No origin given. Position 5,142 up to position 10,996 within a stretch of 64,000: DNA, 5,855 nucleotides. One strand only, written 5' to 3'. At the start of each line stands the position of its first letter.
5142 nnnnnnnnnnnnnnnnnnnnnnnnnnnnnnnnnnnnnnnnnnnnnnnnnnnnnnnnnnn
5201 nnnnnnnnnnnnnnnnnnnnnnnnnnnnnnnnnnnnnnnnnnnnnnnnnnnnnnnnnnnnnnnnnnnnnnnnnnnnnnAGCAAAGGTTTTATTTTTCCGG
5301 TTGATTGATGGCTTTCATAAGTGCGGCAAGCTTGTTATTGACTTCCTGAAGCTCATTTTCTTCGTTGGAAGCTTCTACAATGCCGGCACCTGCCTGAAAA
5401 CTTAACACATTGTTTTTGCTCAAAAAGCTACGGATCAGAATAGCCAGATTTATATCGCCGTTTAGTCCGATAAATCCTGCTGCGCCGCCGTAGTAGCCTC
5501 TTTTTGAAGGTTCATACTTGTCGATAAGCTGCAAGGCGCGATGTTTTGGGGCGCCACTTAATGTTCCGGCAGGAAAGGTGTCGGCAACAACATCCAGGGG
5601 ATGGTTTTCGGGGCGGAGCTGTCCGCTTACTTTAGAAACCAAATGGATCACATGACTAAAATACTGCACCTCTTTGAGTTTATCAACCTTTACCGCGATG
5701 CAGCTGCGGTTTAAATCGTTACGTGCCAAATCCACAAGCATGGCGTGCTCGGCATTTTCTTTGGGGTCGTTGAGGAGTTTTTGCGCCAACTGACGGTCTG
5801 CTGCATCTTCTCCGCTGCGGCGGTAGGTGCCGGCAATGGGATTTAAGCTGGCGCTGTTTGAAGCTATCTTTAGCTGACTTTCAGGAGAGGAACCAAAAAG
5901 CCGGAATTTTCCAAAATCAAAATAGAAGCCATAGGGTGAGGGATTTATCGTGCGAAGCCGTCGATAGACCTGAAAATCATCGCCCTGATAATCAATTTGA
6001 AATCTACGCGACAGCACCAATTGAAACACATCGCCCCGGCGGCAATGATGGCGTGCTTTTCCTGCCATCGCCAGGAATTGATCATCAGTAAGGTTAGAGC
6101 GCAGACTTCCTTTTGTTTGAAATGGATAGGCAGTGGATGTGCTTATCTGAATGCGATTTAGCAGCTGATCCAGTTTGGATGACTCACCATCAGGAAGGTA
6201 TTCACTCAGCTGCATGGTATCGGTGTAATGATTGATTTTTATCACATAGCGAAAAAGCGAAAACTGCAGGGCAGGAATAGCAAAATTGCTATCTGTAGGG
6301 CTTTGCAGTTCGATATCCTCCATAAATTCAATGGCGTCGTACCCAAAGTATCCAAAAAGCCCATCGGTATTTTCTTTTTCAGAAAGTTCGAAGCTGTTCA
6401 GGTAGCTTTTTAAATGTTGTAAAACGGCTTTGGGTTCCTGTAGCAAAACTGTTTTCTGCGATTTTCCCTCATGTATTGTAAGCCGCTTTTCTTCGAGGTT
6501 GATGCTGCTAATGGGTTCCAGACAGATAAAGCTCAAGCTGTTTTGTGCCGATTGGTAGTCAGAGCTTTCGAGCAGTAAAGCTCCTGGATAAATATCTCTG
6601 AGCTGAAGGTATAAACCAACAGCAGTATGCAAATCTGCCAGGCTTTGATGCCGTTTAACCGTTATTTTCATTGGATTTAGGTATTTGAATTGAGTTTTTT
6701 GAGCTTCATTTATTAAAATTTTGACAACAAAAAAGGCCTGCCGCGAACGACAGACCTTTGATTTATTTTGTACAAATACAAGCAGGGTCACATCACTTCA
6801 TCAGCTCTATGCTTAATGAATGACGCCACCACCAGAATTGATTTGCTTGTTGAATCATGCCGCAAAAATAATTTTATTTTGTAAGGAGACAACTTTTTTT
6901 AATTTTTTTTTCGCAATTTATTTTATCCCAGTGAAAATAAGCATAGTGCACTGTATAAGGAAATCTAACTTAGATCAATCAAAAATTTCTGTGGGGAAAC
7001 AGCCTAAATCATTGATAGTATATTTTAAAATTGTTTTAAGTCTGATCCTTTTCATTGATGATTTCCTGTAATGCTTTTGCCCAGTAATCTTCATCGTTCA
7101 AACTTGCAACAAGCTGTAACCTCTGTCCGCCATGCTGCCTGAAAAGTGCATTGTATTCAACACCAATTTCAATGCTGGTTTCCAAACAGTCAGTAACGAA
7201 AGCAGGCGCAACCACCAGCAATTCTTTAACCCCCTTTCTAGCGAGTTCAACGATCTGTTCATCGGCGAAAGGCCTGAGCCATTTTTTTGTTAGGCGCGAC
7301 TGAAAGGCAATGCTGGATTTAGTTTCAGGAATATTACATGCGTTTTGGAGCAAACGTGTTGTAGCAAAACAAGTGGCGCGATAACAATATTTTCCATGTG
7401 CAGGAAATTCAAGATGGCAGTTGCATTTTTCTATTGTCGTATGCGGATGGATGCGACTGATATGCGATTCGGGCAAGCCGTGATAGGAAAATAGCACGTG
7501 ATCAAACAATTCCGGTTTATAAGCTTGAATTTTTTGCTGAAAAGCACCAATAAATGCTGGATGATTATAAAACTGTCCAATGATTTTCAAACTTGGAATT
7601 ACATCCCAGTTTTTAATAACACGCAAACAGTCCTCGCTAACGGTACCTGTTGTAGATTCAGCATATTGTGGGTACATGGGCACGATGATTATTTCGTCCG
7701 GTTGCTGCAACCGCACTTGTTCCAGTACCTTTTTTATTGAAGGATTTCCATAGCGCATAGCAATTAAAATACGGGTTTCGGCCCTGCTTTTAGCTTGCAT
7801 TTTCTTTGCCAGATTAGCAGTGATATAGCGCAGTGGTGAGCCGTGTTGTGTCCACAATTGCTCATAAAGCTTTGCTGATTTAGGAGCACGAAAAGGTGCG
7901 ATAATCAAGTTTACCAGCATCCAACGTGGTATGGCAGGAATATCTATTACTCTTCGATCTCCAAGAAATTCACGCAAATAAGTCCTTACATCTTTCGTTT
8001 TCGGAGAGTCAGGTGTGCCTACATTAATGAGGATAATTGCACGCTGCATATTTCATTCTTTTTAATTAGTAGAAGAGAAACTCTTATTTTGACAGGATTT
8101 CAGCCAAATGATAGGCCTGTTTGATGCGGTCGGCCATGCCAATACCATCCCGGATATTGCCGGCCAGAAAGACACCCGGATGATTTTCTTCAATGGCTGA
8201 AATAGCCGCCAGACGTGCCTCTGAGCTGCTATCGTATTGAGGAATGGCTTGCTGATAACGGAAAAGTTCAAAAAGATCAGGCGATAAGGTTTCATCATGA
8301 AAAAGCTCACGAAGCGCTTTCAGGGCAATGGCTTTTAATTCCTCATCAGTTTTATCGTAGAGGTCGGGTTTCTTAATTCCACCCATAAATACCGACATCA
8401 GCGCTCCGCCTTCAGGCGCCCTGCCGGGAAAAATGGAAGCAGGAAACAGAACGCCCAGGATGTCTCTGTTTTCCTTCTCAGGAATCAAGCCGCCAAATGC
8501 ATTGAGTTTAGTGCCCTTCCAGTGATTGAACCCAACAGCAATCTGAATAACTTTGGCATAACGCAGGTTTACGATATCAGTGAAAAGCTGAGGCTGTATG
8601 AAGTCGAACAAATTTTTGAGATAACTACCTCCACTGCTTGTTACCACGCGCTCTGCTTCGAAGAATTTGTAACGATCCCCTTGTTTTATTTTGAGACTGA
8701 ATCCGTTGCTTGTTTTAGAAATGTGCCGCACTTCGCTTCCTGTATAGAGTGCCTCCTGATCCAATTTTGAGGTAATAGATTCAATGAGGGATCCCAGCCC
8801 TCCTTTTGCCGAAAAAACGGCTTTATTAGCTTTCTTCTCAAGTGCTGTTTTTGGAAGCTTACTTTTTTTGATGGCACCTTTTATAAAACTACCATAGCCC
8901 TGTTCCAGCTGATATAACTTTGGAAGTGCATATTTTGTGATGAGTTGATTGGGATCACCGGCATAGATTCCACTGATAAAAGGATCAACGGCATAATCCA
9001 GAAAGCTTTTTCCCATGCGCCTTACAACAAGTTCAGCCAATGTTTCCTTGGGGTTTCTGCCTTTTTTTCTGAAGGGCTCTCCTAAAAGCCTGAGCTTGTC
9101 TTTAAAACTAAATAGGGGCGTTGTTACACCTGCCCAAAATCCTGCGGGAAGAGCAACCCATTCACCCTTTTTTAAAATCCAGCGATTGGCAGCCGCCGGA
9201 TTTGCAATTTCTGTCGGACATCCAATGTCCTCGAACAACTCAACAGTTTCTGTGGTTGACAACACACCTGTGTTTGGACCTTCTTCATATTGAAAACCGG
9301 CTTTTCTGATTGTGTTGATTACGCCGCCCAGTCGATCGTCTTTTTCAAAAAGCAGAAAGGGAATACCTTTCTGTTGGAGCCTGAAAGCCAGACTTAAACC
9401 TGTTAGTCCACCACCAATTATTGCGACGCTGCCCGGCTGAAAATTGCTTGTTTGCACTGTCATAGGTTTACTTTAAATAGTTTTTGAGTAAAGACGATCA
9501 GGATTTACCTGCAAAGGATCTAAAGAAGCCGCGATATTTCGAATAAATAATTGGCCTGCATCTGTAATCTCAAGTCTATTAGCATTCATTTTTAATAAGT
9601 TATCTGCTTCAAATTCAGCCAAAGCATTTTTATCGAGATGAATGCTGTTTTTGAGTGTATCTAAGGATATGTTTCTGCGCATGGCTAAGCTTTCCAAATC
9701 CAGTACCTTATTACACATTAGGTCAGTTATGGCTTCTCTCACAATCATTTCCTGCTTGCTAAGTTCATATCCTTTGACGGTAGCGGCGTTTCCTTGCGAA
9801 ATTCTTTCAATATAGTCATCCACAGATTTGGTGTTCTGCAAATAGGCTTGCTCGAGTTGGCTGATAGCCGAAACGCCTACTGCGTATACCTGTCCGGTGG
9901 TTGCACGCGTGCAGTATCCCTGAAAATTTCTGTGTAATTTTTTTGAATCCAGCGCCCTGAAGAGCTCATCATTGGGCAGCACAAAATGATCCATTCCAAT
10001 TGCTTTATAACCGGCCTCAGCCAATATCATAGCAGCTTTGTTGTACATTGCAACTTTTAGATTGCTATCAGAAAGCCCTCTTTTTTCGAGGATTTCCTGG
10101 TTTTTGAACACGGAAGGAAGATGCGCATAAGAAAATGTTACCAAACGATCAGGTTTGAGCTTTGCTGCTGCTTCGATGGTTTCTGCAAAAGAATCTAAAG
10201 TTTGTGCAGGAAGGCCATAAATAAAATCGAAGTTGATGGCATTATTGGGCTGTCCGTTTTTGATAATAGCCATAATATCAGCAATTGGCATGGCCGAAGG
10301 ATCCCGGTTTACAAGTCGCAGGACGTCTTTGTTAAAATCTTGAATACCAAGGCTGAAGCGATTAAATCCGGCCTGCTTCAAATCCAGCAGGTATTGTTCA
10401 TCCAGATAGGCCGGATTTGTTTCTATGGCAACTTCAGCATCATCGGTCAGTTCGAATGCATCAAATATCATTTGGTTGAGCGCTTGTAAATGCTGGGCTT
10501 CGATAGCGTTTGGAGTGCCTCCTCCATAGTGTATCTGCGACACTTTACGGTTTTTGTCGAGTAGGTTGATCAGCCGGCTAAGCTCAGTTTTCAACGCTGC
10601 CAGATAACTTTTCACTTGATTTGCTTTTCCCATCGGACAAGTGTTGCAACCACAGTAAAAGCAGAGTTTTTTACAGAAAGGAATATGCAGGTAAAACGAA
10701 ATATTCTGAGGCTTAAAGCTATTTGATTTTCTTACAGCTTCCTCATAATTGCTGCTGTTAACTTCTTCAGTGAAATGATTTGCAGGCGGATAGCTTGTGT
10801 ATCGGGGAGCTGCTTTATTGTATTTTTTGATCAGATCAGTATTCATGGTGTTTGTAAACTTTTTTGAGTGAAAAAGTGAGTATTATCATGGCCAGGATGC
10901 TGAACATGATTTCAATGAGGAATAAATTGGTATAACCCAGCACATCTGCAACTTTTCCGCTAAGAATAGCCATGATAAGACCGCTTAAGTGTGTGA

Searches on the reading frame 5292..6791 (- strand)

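Call 57: search_protein_families(library=pfam, proteins=[window:5292-6791:-], max_evalue=0.00001)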
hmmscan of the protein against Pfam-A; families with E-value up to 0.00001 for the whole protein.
window:5292-6791:- (500 aa): 2 families
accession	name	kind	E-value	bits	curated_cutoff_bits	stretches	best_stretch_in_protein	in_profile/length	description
PF00425.24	Chorismate_bind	-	2.8e-80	270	27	1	237-487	3-257/257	chorismate binding enzyme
PF04715.19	Anth_synt_I_N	-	1.7e-20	74.1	23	1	53-193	1-138/140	Anthranilate synthase component I, N terminal region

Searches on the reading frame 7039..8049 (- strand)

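Call 57: search_protein_families(library=pfam, proteins=[window:7039-8049:-], max_evalue=0.00001)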
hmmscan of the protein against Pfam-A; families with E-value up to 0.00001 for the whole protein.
window:7039-8049:- (337 aa): 1 family
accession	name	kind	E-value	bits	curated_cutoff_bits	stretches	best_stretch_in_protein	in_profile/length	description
PF00762.24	Ferrochelatase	-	8.4e-95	317.8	27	1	3-334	2-316/317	Ferrochelatase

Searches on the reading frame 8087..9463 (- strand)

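Call 57: search_protein_families(library=pfam, proteins=[window:8087-9463:-], max_evalue=0.00001)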
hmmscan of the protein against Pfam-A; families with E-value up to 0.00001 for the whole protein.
window:8087-9463:- (459 aa): 3 families
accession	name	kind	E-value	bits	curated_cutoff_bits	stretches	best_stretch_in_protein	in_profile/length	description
PF01593.30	Amino_oxidase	-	1.6e-45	156.7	19.8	1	20-436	1-418/443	Flavin containing amine oxidoreductase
PF13450.12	NAD_binding_8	-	7.1e-12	45.9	21.9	1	15-65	1-51/68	NAD(P)-binding Rossmann-like domain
PF01266.30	DAO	-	7.1e-07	29.5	27.9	1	13-47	2-37/353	FAD dependent oxidoreductase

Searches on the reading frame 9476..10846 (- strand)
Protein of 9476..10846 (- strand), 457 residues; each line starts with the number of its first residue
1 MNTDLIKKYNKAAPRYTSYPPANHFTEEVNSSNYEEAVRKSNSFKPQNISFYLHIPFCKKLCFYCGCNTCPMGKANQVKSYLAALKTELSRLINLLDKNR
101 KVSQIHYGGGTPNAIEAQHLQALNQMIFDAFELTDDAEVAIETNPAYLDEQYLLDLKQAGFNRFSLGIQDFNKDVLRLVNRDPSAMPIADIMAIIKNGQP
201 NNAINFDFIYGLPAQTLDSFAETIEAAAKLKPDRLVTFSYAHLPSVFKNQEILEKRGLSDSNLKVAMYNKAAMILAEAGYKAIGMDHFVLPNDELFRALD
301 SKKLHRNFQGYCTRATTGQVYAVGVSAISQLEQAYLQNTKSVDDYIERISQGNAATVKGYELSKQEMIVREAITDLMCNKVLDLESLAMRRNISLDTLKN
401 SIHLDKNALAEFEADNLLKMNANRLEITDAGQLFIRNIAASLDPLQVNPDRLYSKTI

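Call 57: search_protein_families(library=pfam, proteins=[window:9476-10846:-], max_evalue=0.00001)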
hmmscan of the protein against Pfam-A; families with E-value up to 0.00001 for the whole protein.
window:9476-10846:- (457 aa): 2 families
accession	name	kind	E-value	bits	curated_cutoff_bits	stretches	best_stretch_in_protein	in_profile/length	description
PF04055.27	Radical_SAM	-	6.3e-20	72.4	29.5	1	53-226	2-165/166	Radical SAM superfamily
PF06969.22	HemN_C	-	2.6e-08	34.3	24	1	362-434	1-67/67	HemN C-terminal domain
